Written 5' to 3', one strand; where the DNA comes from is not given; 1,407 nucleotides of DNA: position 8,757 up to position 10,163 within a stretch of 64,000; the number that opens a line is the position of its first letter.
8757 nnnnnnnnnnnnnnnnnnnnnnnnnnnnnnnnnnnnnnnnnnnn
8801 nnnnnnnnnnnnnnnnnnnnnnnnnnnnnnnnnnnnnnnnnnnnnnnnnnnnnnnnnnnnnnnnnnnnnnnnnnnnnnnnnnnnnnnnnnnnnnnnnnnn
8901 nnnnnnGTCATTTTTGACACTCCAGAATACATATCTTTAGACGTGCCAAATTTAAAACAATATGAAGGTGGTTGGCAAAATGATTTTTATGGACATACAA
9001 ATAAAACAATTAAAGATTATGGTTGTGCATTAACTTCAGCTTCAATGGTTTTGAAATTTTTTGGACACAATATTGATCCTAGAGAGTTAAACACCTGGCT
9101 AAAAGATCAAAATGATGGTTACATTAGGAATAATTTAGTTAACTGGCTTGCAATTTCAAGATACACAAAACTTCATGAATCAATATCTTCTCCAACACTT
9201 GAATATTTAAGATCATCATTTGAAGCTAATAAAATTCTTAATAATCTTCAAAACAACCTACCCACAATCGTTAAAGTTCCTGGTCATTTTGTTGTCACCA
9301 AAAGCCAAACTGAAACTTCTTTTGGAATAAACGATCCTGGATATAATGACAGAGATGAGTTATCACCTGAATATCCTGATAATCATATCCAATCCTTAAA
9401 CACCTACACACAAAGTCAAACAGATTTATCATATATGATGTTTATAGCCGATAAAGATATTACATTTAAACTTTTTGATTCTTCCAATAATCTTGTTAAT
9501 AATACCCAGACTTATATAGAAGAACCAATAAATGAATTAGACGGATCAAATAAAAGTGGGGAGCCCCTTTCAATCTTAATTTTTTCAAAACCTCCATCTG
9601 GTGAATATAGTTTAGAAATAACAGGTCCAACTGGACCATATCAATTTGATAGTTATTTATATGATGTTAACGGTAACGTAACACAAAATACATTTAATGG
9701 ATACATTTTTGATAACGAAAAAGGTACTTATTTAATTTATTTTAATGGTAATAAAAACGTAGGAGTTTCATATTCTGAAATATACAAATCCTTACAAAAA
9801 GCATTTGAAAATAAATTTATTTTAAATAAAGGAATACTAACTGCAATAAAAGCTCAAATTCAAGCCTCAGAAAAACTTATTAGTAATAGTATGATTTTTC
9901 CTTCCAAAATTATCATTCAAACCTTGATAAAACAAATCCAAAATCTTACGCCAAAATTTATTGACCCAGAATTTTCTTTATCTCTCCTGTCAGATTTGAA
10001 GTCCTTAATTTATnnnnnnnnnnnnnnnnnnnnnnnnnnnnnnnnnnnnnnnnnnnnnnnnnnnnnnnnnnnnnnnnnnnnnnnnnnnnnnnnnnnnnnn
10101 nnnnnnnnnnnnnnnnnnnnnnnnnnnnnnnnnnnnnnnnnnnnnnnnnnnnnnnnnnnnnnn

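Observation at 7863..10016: Kelch beta-propeller fused to a C39-like papain-fold peptidase domain on an exported protein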

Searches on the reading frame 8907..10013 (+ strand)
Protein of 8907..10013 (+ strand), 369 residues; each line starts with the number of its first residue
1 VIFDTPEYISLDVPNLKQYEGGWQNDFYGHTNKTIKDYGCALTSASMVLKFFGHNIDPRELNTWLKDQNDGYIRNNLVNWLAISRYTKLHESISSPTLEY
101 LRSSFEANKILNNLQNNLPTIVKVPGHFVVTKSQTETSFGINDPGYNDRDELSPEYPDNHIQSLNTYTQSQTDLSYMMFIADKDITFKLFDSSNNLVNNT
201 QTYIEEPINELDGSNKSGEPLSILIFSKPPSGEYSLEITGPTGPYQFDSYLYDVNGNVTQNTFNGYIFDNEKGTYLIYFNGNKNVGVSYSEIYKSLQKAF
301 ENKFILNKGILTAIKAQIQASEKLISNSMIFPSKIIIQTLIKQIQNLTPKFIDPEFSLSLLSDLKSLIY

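Call 6: search_solved_structures(query=window:8907-10013:+, max_evalue=10, show_alignments=4)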
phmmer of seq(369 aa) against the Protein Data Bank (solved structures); distinct sequences matched with E-value up to 10: 2.
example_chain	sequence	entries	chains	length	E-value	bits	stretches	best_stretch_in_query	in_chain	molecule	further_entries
4cdj_A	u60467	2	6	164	1.5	11.1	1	221-271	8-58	E3 UBIQUITIN-PROTEIN LIGASE ZNRF3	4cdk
4c86_A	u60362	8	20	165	1.6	11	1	221-271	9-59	E3 UBIQUITIN-PROTEIN LIGASE ZNRF3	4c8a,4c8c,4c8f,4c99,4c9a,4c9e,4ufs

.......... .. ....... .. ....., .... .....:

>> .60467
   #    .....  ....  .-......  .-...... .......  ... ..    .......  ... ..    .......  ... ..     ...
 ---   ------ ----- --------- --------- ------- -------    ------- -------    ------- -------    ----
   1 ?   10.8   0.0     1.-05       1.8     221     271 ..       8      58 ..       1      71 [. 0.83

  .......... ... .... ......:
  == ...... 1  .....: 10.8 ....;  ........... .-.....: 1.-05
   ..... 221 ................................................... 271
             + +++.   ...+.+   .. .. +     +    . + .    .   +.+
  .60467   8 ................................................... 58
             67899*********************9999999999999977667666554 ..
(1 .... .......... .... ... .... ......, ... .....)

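Call 28: search_solved_structures(query=A2, max_evalue=1, show_alignments=0)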
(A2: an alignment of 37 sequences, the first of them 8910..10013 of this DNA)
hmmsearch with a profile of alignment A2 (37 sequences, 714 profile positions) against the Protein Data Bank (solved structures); distinct sequences matched with E-value up to 1: 109 (the best 60 are shown).
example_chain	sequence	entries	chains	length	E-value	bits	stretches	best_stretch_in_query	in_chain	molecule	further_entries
9tsn_A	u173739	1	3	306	3.6e-17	65.5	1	32-313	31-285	Kelch protein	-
4yy8_A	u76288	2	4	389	1e-16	64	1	33-298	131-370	Kelch protein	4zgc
2woz_A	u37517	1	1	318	5.9e-15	58.2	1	98-326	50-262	KELCH REPEAT AND BTB DOMAIN-CONTAINING PROTEIN 10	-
5yy8_A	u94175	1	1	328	9.7e-15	57.5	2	32-291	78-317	Influenza virus NS1A-binding protein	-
6n3h_A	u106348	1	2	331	2.7e-14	56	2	32-292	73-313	Influenza virus NS1A-binding protein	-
9y8j_A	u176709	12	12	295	4.4e-13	52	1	53-329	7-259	Kelch-like protein 12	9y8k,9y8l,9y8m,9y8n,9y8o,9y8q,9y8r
2vpj_A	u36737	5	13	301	5.5e-13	51.7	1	53-329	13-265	KELCH-LIKE PROTEIN 12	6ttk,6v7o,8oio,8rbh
8khp_A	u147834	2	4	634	5.5e-13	51.6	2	31-179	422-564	Kelch-like protein 22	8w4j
8k8t_K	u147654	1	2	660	6.3e-13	51.5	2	31-179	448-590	Kelch-like protein 22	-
9mey_B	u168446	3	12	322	2.3e-12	49.6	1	46-327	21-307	Leucine-zipper-like transcriptional regulator 1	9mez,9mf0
7ong_A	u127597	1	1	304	6.4e-12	48.1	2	53-229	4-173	SAKe6BE-L1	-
7qzq_A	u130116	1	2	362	1.1e-11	47.4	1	52-288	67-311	Kelch repeat and BTB domain-containing protein 12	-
7pvp_A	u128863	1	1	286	1.1e-11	47.4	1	53-336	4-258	SAKe6BC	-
9d8p_A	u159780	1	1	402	3.6e-11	45.6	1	49-305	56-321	Kelch domain-containing protein 10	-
8pjr_A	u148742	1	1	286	1.4e-10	43.8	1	53-336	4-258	SAKe6AC-LB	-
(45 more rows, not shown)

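Call 38: predict_structure(alignment_id=A2)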
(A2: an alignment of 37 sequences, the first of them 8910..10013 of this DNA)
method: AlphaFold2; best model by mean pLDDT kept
length: 368 residues; sequences in the alignment: 37
mean_pLDDT: 95.8   pTM: 0.91
mean pLDDT of the five models: 95.8, 95.7, 95.6, 95.0, 93.9
residues with pLDDT >= 90: 347; 70-90: 18; 50-70: 2; < 50: 1
segments of 3 or more residues with pLDDT < 50: none
pLDDT, mean of each block of 10 residues (from residue 1): 78 97 97 97 99 98 98 98 97 97 96 98 97 96 96 93 95 95 98 96 95 94 97 97 97 95 93 92 93 97 97 98 97 98 98 97 94
secondary structure, 60 per line:
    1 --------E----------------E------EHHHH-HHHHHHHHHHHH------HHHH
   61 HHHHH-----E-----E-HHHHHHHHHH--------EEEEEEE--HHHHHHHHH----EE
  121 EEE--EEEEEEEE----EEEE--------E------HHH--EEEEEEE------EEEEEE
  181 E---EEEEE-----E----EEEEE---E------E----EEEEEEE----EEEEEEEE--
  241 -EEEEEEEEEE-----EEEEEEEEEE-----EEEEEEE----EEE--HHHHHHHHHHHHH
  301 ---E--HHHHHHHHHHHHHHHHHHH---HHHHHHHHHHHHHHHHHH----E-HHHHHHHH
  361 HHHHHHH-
elements in order: H34-37 H39-50 H57-65 H79-88 E97-103 H106-114 E119-123 E126-133 E138-141 E162-168 E175-181 E185-189 E200-204 E220-226 E231-238 E242-251 E257-266 E272-278 E283-285 H288-300 H307-325 H329-346 H353-367

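Call 42: fold_search(model_id=the predicted structure, library=pdb)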
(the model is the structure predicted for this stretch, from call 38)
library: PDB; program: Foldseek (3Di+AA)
matches with E <= 10: 922; with E <= 0.001: 2
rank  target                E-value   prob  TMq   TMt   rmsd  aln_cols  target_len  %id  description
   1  3erv                  4.0e-04  1.00  0.30  0.52   6.5       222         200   14  Crystal structure of an putative C39-like peptidase from Bacillus anthracis (released 2008-10-14)
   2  6mpz_D                5.4e-04  1.00  0.30  0.71   3.7       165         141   19  Crystal structure of a double glycine motif protease from AMS/PCAT transporter in complex with the leader peptide (released 2019-02-06)
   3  6egt_A                4.2e-03  0.11  0.07  0.06  31.3       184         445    8  Structure of RVFV envelope protein Gc in postfusion conformation in complex with MES (released 2017-11-01)
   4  4pje_F                4.8e-03  0.44  0.15  0.21  17.2       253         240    9  Structure of human MR1-Ac-6-FP in complex with human MAIT B-B10 TCR (released 2014-07-02)
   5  4pjh_F                5.4e-03  0.41  0.15  0.21  17.4       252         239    9  Structure of human MR1-Ac-6-FP in complex with human MAIT B-G8 TCR (released 2014-07-02)
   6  4l4v_H                8.1e-03  0.35  0.15  0.21  17.4       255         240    9  Structure of human MAIT TCR in complex with human MR1-RL-6-Me-7-OH (released 2013-07-17)
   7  4pjx_H                8.6e-03  0.38  0.15  0.21  17.2       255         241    9  Structure of human MR1-Ac-6-FP in complex with human MAIT C-A11 TCR (released 2014-07-02)
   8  4hj1_A                9.1e-03  0.15  0.08  0.07  27.3       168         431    6  Crystal structure of glycoprotein C from Rift Valley Fever Virus (glycosylated) (released 2013-01-16)
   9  4ojc_A                9.1e-03  0.06  0.08  0.06  31.6       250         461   11  Crystal structure of the wild-type full-length trimeric ectodomain of the C. elegans fusion protein EFF-1 (released 2014-05-14)
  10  1y4h_A                9.7e-03  0.98  0.28  0.51   6.0       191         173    9  Wild type staphopain-staphostatin complex (released 2005-01-18)
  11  4pjb_H                9.7e-03  0.35  0.15  0.21  17.4       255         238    8  Structure of human MR1-5-OP-RU in complex with human MAIT B-F3-C1 TCR (released 2014-07-02)
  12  3n42_F                1.1e-02  0.06  0.06  0.06  30.7       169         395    8  Crystal structures of the mature envelope glycoprotein complex (furin cleavage) of Chikungunya virus. (released 2010-12-01)
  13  4nqc_H                1.2e-02  0.33  0.15  0.20  17.3       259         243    8  Crystal structure of TCR-MR1 ternary complex and covalently bound 5-(2-oxopropylideneamino)-6-D-ribitylaminouracil (released 2014-04-16)
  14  8ihp_B                1.2e-02  0.06  0.08  0.07  33.9       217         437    7  Structure of Semliki Forest virus VLP in complex with the receptor VLDLR-LA3 (released 2023-04-12)
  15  4oje_H                1.2e-02  0.04  0.07  0.06  30.5       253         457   11  Crystal structure of a C-terminally truncated trimeric ectodomain of the C. elegans fusion protein EFF-1 (released 2014-05-14)
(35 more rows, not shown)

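Call 72: search_protein_representatives(protein=window:8910-10013:+)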
Query: 368 residues. Proteins with E-value up to 0.001 (for the whole library): 1838; up to 1e-10: 814; up to 1e-30: 344. The best 150 are listed.
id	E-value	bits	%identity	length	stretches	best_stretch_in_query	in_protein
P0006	6.1e-137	472.9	71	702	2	7-299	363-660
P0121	1.8e-102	359.5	52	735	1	4-367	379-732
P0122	1.5e-98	346.6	50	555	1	9-367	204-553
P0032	2.2e-94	332.9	50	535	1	4-367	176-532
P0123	6.7e-90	318.2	49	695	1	4-367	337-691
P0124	9.4e-86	304.5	54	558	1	7-284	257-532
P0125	2.1e-82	293.5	54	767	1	10-283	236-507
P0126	2.6e-82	293.2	53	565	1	4-279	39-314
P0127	2.5e-80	286.6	52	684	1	7-284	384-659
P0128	2.5e-79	283.4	52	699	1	4-286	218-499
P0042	4.6e-78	279.2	51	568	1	4-314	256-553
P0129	1.3e-76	274.4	49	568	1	4-293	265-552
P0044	1.4e-73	264.5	49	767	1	2-283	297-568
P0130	8.3e-73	261.9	42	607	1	8-367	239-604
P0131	1.0e-72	261.6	49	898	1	4-278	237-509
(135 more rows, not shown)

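Call 73: search_protein_families(library=pfam, alignment_id=A2, max_evalue=0.01)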
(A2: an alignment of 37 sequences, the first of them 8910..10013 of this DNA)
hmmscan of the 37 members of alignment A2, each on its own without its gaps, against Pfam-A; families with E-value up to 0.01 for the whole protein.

A. member 1, window:8910-10013:+ (368 aa): 2 families
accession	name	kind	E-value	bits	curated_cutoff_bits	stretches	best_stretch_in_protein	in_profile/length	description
PF13529.12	Peptidase_C39_2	-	6.5e-12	46.7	24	1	10-143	1-142/143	Peptidase_C39 like family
PF03412.21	Peptidase_C39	-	1e-06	29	22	1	36-146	10-108/133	Peptidase C39 family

B. families by the number of members that match (of 37 scanned): 22 families
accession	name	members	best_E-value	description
PF13529.12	Peptidase_C39_2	37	2.3e-13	Peptidase_C39 like family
PF03412.21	Peptidase_C39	28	2.1e-08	Peptidase C39 family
PF24681.1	Kelch_KLHDC2_KLHL20_DRC7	23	2.3e-26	KLHDC2/KLHL20/DRC7 Kelch-repeats domain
PF01344.31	Kelch_1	22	2.3e-16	Kelch motif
PF24996.1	NANM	22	1.8e-14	N-acetylneuraminate epimerase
PF07646.21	Kelch_2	21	3.7e-14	Kelch motif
PF24981.1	Beta-prop_ATRN-LZTR1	21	5.9e-14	Attractin/LZTR1 beta-propeller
PF13964.12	Kelch_6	21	2.5e-12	Kelch motif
PF13418.12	Kelch_4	11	1.2e-10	Galactose oxidase, central domain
PF25210.1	Kelch_FKB95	9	7.3e-12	FKB95, Kelch-repeats domain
PF13415.12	Kelch_3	7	7.8e-10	Galactose oxidase, central domain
PF06439.18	3keto-disac_hyd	7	3.3e-08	3-keto-disaccharide hydrolase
PF17164.10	DUF5122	2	2.2e-63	Domain of unknown function (DUF5122) beta-propeller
PF13854.13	Kelch_HCF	2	6.4e-05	Host cell factor, Kelch-repeats domain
PF15902.12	Sortilin-Vps10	1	5.2e-09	Sortilin, neurotensin receptor 3,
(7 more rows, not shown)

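Call 79: search_protein_families(library=phrogs, proteins=[window:8910-10013:+], max_evalue=0.1)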
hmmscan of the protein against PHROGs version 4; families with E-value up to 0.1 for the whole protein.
window:8910-10013:+ (368 aa): 0 families

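Call 80: search_protein_families(library=ncbifam, proteins=[window:8910-10013:+], max_evalue=0.01)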
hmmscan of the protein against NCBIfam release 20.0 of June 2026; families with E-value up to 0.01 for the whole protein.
window:8910-10013:+ (368 aa): 0 families
